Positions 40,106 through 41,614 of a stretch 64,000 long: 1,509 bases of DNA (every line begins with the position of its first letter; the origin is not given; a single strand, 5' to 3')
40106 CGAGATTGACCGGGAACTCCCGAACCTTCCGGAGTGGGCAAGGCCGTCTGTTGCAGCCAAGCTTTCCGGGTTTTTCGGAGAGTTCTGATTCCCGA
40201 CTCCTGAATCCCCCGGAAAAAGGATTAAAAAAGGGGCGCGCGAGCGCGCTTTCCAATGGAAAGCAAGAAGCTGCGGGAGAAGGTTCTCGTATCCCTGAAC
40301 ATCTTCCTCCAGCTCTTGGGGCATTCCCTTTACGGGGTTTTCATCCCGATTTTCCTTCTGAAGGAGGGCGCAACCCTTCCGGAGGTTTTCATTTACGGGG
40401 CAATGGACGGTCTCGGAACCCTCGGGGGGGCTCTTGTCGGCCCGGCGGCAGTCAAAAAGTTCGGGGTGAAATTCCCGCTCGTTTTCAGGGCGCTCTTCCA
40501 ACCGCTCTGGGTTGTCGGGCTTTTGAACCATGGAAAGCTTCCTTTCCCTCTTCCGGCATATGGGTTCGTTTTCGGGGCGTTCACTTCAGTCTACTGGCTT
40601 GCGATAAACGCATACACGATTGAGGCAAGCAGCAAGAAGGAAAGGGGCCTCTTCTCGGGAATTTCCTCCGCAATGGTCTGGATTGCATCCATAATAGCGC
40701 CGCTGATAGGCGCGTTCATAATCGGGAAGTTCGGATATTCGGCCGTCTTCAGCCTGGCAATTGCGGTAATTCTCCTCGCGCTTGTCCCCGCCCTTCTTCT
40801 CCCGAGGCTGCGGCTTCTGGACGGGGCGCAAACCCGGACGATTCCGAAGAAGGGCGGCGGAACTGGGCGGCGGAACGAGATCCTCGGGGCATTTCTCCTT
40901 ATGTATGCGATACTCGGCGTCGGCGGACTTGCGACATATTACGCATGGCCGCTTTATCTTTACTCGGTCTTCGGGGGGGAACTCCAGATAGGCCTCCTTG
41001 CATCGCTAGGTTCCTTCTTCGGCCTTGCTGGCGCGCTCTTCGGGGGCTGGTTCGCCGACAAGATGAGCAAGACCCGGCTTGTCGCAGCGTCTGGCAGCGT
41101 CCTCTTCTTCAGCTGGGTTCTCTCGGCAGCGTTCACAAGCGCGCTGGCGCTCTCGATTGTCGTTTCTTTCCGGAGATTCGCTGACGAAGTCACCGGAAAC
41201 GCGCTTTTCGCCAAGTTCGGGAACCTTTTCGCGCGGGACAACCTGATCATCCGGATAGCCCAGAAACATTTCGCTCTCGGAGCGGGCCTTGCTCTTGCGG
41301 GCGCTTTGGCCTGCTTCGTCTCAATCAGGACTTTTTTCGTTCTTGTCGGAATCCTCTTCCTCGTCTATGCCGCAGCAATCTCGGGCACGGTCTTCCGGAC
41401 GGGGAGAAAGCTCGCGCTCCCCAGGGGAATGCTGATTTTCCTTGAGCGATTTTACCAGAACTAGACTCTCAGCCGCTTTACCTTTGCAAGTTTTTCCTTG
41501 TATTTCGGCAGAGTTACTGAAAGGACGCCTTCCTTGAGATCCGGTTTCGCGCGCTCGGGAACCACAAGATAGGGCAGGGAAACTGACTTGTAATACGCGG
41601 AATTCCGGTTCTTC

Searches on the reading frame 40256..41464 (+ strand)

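Call 67: search_protein_families(library=pfam, proteins=[window:40256-41464:+], max_evalue=0.001)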
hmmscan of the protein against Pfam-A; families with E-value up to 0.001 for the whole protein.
window:40256-41464:+ (402 aa): 1 family
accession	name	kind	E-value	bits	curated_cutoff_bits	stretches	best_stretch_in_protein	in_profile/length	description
PF07690.21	MFS_1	-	5.4e-22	78.6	33.4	1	13-303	2-301/347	Major Facilitator Superfamily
